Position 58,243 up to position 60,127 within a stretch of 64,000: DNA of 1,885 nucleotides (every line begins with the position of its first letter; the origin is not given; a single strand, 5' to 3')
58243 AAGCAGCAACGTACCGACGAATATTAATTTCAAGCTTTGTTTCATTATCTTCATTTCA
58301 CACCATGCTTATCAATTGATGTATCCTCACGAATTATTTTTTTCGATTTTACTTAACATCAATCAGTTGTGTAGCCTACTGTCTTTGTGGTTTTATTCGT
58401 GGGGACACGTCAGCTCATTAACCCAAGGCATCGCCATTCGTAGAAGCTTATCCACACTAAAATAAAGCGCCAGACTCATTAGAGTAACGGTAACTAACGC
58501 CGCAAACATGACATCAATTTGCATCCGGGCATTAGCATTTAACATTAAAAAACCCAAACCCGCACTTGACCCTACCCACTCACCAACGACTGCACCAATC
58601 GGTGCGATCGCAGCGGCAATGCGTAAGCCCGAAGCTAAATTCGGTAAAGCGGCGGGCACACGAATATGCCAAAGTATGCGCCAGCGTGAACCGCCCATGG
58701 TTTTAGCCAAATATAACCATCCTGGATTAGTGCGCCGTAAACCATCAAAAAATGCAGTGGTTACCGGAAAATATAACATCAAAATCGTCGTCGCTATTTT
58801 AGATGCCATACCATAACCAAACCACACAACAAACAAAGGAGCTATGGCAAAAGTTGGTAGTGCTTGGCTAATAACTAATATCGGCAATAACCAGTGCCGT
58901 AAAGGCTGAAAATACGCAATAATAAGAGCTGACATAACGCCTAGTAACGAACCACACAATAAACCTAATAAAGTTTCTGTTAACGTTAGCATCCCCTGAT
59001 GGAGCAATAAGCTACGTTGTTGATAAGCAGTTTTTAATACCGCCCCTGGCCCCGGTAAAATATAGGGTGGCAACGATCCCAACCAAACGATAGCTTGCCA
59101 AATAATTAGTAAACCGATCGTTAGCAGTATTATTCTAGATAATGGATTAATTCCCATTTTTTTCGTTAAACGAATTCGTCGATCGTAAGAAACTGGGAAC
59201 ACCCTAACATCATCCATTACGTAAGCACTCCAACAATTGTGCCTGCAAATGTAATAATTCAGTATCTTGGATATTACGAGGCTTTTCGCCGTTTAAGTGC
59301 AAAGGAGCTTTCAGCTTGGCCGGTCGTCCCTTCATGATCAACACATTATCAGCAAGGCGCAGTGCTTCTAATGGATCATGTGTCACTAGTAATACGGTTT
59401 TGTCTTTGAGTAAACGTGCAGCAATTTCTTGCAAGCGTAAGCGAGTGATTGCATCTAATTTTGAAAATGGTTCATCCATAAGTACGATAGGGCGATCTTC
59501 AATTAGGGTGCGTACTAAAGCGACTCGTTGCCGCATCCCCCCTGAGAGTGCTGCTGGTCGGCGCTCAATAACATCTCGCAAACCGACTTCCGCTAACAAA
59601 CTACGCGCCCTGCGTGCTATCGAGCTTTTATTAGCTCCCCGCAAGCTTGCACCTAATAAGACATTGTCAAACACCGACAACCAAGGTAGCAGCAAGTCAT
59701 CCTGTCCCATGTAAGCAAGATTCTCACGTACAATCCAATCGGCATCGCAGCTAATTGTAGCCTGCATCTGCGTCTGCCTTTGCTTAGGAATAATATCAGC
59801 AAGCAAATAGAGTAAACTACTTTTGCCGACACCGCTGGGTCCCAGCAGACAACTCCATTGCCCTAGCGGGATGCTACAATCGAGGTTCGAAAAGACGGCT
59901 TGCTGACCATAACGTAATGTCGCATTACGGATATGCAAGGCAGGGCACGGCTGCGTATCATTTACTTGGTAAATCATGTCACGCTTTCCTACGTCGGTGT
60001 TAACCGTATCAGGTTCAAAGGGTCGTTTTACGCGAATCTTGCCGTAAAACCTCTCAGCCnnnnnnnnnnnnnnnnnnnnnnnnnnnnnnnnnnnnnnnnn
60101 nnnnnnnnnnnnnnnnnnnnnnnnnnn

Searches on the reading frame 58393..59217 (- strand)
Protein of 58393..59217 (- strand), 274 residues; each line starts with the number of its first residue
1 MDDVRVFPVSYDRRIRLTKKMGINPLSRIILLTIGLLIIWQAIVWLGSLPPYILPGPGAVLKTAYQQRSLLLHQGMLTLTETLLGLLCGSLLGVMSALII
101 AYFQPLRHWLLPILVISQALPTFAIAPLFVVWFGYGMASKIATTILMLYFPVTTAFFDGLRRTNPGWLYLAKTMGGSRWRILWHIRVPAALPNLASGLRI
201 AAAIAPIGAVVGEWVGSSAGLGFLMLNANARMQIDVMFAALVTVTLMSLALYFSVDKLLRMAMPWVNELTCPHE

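Call 5: search_protein_families(library=pfam, proteins=[window:58393-59217:-])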
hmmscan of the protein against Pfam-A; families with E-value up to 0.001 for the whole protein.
window:58393-59217:- (274 aa): 1 family
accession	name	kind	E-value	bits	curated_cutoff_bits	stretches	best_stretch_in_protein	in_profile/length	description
PF00528.27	BPD_transp_1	-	2.5e-33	115.8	26.4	1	89-261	1-177/184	Binding-protein-dependent transport system inner membrane component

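Call 6: search_protein_families(library=ncbifam, proteins=[window:58393-59217:-])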
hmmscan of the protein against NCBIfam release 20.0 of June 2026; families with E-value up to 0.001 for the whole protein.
window:58393-59217:- (274 aa): 7 families
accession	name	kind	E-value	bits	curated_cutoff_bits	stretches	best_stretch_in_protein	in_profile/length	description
NF040733.1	ABC_perm_U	equivalog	2.3e-28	99.3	295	1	28-261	11-240/251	ABC transporter permease subunit SaoP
NF007545.0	PRK10160.1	equivalog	4.9e-28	98.3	342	1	25-268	19-273/275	taurine ABC transporter permease TauC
NF008470.0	PRK11365.1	equivalog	2.9e-21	76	347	1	31-265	16-252/263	aliphatic sulfonate ABC transporter permease SsuC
TIGR03416.1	ABC_choXWV_perm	equivalog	4.9e-13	49.2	363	1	74-249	87-261/267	choline ABC transporter permease subunit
TIGR01183.1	ntrB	equivalog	1.8e-10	40.8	209.05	1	71-251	15-195/202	nitrate ABC transporter permease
NF008196.0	PRK10952.1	equivalog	3.1e-06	26.2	439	1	73-251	144-319/356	glycine betaine/L-proline ABC transporter permease ProW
TIGR01097.1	PhnE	equivalog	0.00017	21.1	216.7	1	78-249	68-238/252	phosphonate ABC transporter, permease protein PhnE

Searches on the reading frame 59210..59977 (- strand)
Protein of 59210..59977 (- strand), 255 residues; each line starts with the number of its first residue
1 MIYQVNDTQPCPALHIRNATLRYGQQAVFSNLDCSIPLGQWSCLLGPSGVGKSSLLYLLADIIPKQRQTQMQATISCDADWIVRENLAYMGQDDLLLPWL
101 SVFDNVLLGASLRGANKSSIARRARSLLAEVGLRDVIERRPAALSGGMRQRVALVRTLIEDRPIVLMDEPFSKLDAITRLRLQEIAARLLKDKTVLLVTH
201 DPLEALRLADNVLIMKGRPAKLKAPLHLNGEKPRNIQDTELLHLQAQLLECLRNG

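Call 5: search_protein_families(library=pfam, proteins=[window:59210-59977:-])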
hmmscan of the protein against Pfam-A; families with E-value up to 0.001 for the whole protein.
window:59210-59977:- (255 aa): 4 families
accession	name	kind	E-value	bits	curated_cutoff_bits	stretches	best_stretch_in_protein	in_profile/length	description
PF00005.33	ABC_tran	-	7.7e-25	88.5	25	1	30-171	2-136/137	ABC transporter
PF13304.12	AAA_21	-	3.7e-07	31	27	0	136-204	230-302/304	AAA domain, putative AbiEii toxin, Type IV TA system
PF13191.12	AAA_16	-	6.2e-05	24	32.6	1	44-184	29-154/167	AAA ATPase domain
PF03193.22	RsgA_GTPase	-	0.00055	20.2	30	0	39-61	106-128/174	RsgA GTPase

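Call 6: search_protein_families(library=ncbifam, proteins=[window:59210-59977:-])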
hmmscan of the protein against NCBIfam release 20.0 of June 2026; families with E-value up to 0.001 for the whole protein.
window:59210-59977:- (255 aa): 184 families (the best 25 are shown)
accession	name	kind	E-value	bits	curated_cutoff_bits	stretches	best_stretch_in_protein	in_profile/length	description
NF008420.0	PRK11247.1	equivalog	8e-47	159.6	395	1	14-250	13-240/257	aliphatic sulfonates ABC transporter ATP-binding protein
NF008421.0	PRK11248.1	equivalog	8.8e-40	136.8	357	1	14-229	2-216/255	taurine ABC transporter ATP-binding subunit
TIGR03265.1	PhnT2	equivalog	2.8e-37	128.8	457.7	1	13-217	4-210/353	putative 2-aminoethylphosphonate ABC transporter ATP-binding protein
TIGR03258.1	PhnT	equivalog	3.5e-37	128.3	499.15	1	9-223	4-222/359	2-aminoethylphosphonate ABC transport system ATP-binding subunit PhnT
TIGR01186.1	proV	subfamily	1.1e-36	126.8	326.6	1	25-216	5-204/363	betaine/proline/choline family ABC transporter ATP-binding protein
TIGR00968.1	3a0106s01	subfamily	3.4e-36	125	342.75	1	15-225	2-215/237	sulfate ABC transporter ATP-binding protein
NF008653.0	PRK11650.1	subfamily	4.2e-36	124.7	432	1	14-227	4-221/357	sn-glycerol-3-phosphate ABC transporter ATP-binding protein UgpC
NF008233.0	PRK11000.1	equivalog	8.1e-36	123.6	568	1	15-228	5-221/369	maltose/maltodextrin ABC transporter ATP-binding protein MalK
NF040840.2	tungstate_WtpC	equivalog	4.1e-35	121.7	440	1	31-216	18-205/347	tungstate ABC transporter ATP-binding protein WtpC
TIGR03415.1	ABC_choXWV_ATP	equivalog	6.8e-35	120.7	483.75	1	30-217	41-240/382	choline ABC transporter ATP-binding protein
NF006987.0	PRK09452.1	equivalog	2e-34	118.9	482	1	10-236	14-242/378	spermidine/putrescine ABC transporter ATP-binding protein PotA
TIGR02857.1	CydD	equivalog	2.6e-33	115.8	435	1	10-213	318-527/529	thiol reductant ABC exporter subunit CydD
NF040729.1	ABC_ATP_SaoA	equivalog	1.6e-32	112.9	360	1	25-253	17-244/248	ABC transporter ATP-binding protein SaoA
NF043075.1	MMSYN1_0197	equivalog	2.6e-32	112.1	550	1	14-217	3-209/341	spermidine/putrescine ABC transporter ATP-binding protein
NF008513.0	PRK11432.1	equivalog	3.5e-32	111.7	496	1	14-217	7-213/351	ferric ABC transporter ATP-binding protein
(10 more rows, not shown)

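Call 43: find_homologous_proteins(query=window:59210-59977:-, max_evalue=1e-40)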
Query window:59210-59977:- (255 aa): 6046 proteins with E <= 1e-40 among 8000 candidates; the best 120 are listed.
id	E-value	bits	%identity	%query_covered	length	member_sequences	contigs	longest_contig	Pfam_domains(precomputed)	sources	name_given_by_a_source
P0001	2.7e-162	556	100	100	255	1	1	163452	PF00005.34,PF13304.13,PF13191.13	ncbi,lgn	-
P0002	8.0e-79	283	56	95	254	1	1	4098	PF00005.34,PF13304.13,PF13191.13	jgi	jgi:putative hydroxymethylpyrimidine transport system ATP-binding protein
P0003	1.7e-76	275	56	95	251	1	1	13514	PF00005.34,PF13304.13,PF13191.13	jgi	jgi:putative hydroxymethylpyrimidine transport system ATP-binding protein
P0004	2.5e-76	275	55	89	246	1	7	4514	PF00005.34,PF13304.13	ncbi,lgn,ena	-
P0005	2.5e-76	275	54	95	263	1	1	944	PF00005.34,PF13304.13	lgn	-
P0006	2.7e-76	274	55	95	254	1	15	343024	PF00005.34,PF13304.13,PF13191.13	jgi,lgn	jgi:putative hydroxymethylpyrimidine transport system ATP-binding protein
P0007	3.1e-76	274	56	95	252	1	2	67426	PF00005.34,PF03193.23,PF13304.13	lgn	-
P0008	5.4e-76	273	55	90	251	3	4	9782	PF00005.34,PF13304.13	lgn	-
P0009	1.1e-75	272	56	95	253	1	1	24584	PF00005.34,PF13304.13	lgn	-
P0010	1.3e-75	272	57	94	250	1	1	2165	PF00005.34,PF13304.13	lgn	-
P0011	2.2e-75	271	58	83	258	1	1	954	PF00005.34,PF03193.23,PF13304.13,PF13191.13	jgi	jgi:putative hydroxymethylpyrimidine transport system ATP-binding protein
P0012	2.5e-75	271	57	95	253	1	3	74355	PF00005.34,PF13304.13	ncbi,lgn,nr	ncbi:MAG: ABC transporter ATP-binding protein [Gammaproteobacteria bacterium]|nr:ABC transporter ATP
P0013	5.7e-75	270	56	95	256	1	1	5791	PF00005.34,PF03193.23,PF13304.13,PF13191.13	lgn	-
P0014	6.8e-75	270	56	95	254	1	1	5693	PF00005.34,PF13304.13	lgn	-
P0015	1.3e-74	269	55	91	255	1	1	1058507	PF00005.34,PF13304.13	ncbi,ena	-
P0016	1.3e-74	269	56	94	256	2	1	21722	PF00005.34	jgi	-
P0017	1.6e-74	269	56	96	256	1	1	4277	PF00005.34,PF03193.23,PF20703.4,PF13304.13,PF13191.13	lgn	-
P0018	1.6e-74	269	54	95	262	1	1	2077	PF00005.34,PF13304.13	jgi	jgi:putative hydroxymethylpyrimidine transport system ATP-binding protein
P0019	1.9e-74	268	52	95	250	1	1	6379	PF00005.34,PF13304.13,PF13191.13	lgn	-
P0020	2.4e-74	268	55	89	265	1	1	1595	PF00005.34,PF13304.13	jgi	jgi:putative hydroxymethylpyrimidine transport system ATP-binding protein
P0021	3.3e-74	268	54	95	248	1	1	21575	PF00005.34,PF13304.13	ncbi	-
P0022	3.8e-74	267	52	96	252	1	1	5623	PF00005.34,PF13304.13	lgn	-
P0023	4.6e-74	267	57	93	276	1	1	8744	PF00005.34,PF03193.23,PF13304.13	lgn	-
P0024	4.6e-74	267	56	96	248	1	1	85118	PF00005.34,PF03193.23,PF13304.13,PF13191.13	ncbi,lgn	ncbi:MAG: ABC transporter ATP-binding protein [Magnetospiraceae bacterium]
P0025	6.4e-74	267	55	94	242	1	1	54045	PF00005.34,PF13191.13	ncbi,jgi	-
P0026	9.9e-74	266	55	96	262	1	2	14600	PF00005.34,PF13304.13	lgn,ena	-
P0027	1.0e-73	266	54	95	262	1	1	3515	PF00005.34,PF13304.13,PF13191.13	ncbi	-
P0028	1.2e-73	266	53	95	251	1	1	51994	PF00005.34,PF03193.23,PF13304.13,PF13191.13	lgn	-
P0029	1.4e-73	266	58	96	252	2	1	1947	PF00005.34,PF13304.13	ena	-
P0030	1.8e-73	265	54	95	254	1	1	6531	PF00005.34,PF13304.13,PF13191.13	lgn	-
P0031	1.9e-73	265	54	96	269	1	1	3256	PF00005.34,PF13304.13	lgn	-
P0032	3.0e-73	264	55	91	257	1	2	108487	PF00005.34,PF13304.13,PF13191.13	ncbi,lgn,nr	ncbi:MAG: ABC transporter ATP-binding protein [Deltaproteobacteria bacterium]|nr:ABC transporter ATP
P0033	4.1e-73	264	55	95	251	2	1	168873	PF00005.34,PF13304.13,PF13191.13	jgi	jgi:putative hydroxymethylpyrimidine transport system ATP-binding protein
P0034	4.9e-73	264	55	97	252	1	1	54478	PF00005.34,PF13304.13,PF13191.13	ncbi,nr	ncbi:MAG: ABC transporter ATP-binding protein [Alphaproteobacteria bacterium]|nr:ABC transporter ATP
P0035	5.9e-73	263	56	92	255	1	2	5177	PF00005.34,PF13304.13,PF13191.13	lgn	-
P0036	6.3e-73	263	52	96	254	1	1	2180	PF00005.34,PF03193.23,PF13304.13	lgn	-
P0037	6.4e-73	263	54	93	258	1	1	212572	PF00005.34,PF13304.13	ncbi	-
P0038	7.2e-73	263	52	98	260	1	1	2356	PF00005.34,PF03193.23,PF13304.13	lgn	-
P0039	1.0e-72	263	52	96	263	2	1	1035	PF00005.34,PF13304.13,PF13191.13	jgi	jgi:putative hydroxymethylpyrimidine transport system ATP-binding protein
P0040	1.1e-72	263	54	91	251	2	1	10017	PF00005.34,PF13304.13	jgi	-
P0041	1.1e-72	263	57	95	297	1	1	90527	PF00005.34,PF03193.23,PF13304.13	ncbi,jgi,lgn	-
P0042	1.1e-72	263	51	97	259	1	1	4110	PF00005.34,PF13304.13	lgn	-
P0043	1.4e-72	262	55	96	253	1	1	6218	PF00005.34,PF13304.13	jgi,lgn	-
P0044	1.5e-72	262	53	96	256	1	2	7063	PF00005.34,PF03193.23,PF13304.13,PF13191.13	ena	-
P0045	1.9e-72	262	50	95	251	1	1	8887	PF00005.34,PF13304.13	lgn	-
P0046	2.0e-72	262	53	99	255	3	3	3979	PF00005.34,PF13304.13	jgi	jgi:putative hydroxymethylpyrimidine transport system ATP-binding protein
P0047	2.0e-72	262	56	95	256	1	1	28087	PF00005.34,PF13304.13,PF13191.13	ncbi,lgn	ncbi:MAG: ATP-binding cassette domain-containing protein [Deferrisomatales bacterium]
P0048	2.8e-72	261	54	92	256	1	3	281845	PF00005.34,PF20703.4,PF13304.13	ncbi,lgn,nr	ncbi:MAG TPA: ABC transporter ATP-binding protein [Gammaproteobacteria bacterium]|nr:ABC transporter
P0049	2.9e-72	261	54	98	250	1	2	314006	PF00005.34,PF03193.23,PF20703.4,PF13304.13,PF13191.13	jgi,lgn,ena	-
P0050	3.1e-72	261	54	97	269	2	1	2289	PF00005.34,PF13304.13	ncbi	-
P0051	3.6e-72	261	50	97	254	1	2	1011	PF00005.34,PF02463.26,PF13304.13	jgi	-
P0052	4.1e-72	261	55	90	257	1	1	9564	PF00005.34,PF13304.13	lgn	-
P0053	4.2e-72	261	53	95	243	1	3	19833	PF00005.34,PF13304.13,PF13191.13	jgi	jgi:putative hydroxymethylpyrimidine transport system ATP-binding protein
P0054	4.4e-72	261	56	96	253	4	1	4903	PF00005.34,PF13304.13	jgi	jgi:putative hydroxymethylpyrimidine transport system ATP-binding protein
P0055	5.6e-72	260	54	95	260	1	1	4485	PF00005.34,PF02463.26,PF13304.13,PF13191.13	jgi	jgi:putative hydroxymethylpyrimidine transport system ATP-binding protein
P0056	5.7e-72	260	53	96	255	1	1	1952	PF00005.34,PF13304.13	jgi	jgi:putative hydroxymethylpyrimidine transport system ATP-binding protein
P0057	5.9e-72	260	57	93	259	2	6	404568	PF00005.34,PF13304.13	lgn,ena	-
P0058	8.1e-72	260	56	93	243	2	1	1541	PF00005.34,PF03193.23,PF13304.13,PF13191.13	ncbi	-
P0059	8.4e-72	260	55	90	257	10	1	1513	PF00005.34,PF13304.13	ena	-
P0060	8.4e-72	260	55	94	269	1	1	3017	PF00005.34,PF13304.13,PF13191.13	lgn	-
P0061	8.7e-72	260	42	95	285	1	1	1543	PF00005.34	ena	-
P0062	8.7e-72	260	54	88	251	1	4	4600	PF00005.34,PF13304.13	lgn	-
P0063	9.0e-72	260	56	99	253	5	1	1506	PF00005.34,PF13304.13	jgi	jgi:putative hydroxymethylpyrimidine transport system ATP-binding protein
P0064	1.0e-71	259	53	94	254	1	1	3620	PF00005.34,PF13304.13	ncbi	-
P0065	1.1e-71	259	58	81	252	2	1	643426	PF00005.34,PF13304.13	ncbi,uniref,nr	ncbi:ABC transporter ATP-binding protein [Oleisolibacter albus]|uniref:ABC transporter ATP-binding p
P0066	1.2e-71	259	52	95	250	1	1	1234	PF00005.34,PF13555.13,PF02463.26,PF13304.13,PF13191.13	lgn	-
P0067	1.4e-71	259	55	96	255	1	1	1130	PF00005.34,PF13304.13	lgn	-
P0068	1.4e-71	259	54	94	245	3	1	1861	PF00005.34,PF02463.26,PF13304.13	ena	-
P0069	1.6e-71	259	53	97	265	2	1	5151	PF00005.34,PF13304.13,PF13191.13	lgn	-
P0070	1.6e-71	259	53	95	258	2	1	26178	PF00005.34,PF20703.4,PF13304.13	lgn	-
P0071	1.7e-71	259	54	95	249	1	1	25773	PF00005.34,PF03193.23,PF02463.26,PF13304.13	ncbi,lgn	-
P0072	1.7e-71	259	52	91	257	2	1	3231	PF00005.34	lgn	-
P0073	1.9e-71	259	53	95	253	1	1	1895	PF00005.34,PF13304.13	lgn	-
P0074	2.0e-71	258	52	97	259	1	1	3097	PF00005.34,PF03193.23,PF13304.13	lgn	-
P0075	2.2e-71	258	52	95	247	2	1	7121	PF00005.34,PF13304.13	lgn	-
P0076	2.2e-71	258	52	97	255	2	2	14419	PF00005.34,PF13304.13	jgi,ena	-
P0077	2.3e-71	258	58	94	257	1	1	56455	PF00005.34,PF13304.13,PF13191.13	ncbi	-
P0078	2.3e-71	258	56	94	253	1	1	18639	PF00005.34,PF13304.13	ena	-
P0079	2.4e-71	258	56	91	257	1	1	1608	PF00005.34,PF13304.13,PF13191.13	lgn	-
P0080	2.4e-71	258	56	85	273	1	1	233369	PF00005.34,PF13304.13,PF13191.13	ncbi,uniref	ncbi:ABC transporter ATP-binding protein [Caenispirillum bisanense]|uniref:ABC transporter ATP-bindi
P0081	2.5e-71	258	56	93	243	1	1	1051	PF00005.34,PF13304.13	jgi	jgi:putative hydroxymethylpyrimidine transport system ATP-binding protein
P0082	3.3e-71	258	54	88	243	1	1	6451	PF00005.34,PF13304.13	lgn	-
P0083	3.4e-71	258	53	93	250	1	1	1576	PF00005.34,PF13304.13,PF13191.13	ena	-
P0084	3.7e-71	258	53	95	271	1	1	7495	PF00005.34,PF13304.13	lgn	-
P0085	3.9e-71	258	54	88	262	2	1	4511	PF00005.34,PF13304.13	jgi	jgi:putative hydroxymethylpyrimidine transport system ATP-binding protein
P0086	4.8e-71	257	54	95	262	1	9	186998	PF00005.34,PF03193.23,PF13304.13,PF13191.13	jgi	jgi:putative hydroxymethylpyrimidine transport system ATP-binding protein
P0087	5.0e-71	257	56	91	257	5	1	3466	PF00005.34,PF13304.13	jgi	jgi:putative hydroxymethylpyrimidine transport system ATP-binding protein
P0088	5.0e-71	257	53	98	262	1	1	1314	PF00005.34,PF13304.13,PF13191.13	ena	-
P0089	5.8e-71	257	56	95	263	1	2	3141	PF00005.34,PF13304.13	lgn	-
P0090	6.0e-71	257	50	97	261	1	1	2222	PF00005.34,PF03193.23,PF13304.13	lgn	-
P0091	6.3e-71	257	53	94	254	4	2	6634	PF00005.34,PF13304.13,PF13191.13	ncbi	-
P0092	6.4e-71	257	53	95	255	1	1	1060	PF00005.34,PF13304.13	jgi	jgi:putative hydroxymethylpyrimidine transport system ATP-binding protein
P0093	6.6e-71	257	55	96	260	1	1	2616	PF00005.34,PF13304.13,PF13191.13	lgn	-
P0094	6.7e-71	257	55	95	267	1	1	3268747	PF00005.34,PF13304.13,PF13191.13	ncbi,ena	-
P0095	6.9e-71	257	50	95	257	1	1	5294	PF00005.34,PF13304.13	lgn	-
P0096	6.9e-71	257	54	98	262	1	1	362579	PF00005.34,PF13304.13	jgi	jgi:putative hydroxymethylpyrimidine transport system ATP-binding protein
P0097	7.0e-71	257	51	95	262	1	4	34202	PF00005.34,PF13304.13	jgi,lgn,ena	jgi:putative hydroxymethylpyrimidine transport system ATP-binding protein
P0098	7.1e-71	257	54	95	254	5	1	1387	PF00005.34,PF13304.13,PF13191.13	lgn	-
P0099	7.5e-71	257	53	96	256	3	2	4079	PF00005.34,PF13304.13,PF13191.13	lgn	-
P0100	7.6e-71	257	56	96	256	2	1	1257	PF00005.34,PF13304.13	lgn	-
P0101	8.0e-71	257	54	94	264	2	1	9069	PF00005.34,PF13304.13,PF13191.13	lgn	-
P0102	8.1e-71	257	55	95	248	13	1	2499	PF00005.34,PF13304.13,PF13191.13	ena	-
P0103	8.8e-71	256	55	96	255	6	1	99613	PF00005.34,PF13304.13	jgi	-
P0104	9.9e-71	256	54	96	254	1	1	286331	PF00005.34,PF13304.13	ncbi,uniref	ncbi:ABC transporter ATP-binding protein [Niveispirillum sp. KHB5.9]|uniref:ABC transporter ATP-bind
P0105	1.2e-70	256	54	89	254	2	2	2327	PF00005.34,PF13304.13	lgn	-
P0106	1.2e-70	256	54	92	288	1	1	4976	PF00005.34,PF13304.13,PF13191.13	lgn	-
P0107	1.4e-70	256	56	95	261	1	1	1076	PF00005.34,PF02463.26,PF13304.13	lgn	-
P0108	1.4e-70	256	53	97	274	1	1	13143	PF00005.34,PF02463.26,PF13304.13,PF13191.13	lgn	-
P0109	1.4e-70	256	55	95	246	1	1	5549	PF00005.34,PF03193.23,PF20703.4,PF13304.13,PF13191.13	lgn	-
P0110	1.5e-70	256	54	95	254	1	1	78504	PF00005.34,PF13304.13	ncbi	-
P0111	1.6e-70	256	54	97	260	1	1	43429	PF00005.34,PF13304.13,PF13191.13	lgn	-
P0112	1.7e-70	255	53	95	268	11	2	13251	PF00005.34,PF13304.13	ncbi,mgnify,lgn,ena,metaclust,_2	mgnify:CR=1 FL=1|metaclust:\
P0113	1.8e-70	255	52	96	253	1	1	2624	PF00005.34,PF13304.13,PF13191.13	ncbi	-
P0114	1.8e-70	255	51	96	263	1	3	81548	PF00005.34,PF03193.23,PF13304.13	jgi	jgi:putative hydroxymethylpyrimidine transport system ATP-binding protein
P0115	1.9e-70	255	55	94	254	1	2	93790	PF00005.34,PF13304.13,PF13191.13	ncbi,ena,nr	ncbi:MAG: ABC transporter ATP-binding protein [Alphaproteobacteria bacterium]|nr:ABC transporter ATP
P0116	2.0e-70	255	55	98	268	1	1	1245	PF00005.34,PF13304.13,PF13191.13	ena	-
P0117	2.1e-70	255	51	96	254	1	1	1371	PF00005.34,PF13304.13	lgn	-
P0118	2.2e-70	255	52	96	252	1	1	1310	PF00005.34,PF13304.13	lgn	-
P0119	2.2e-70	255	53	91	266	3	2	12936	PF00005.34,PF13304.13,PF13191.13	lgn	-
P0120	2.3e-70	255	54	94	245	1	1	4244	PF00005.34,PF02463.26,PF13304.13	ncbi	-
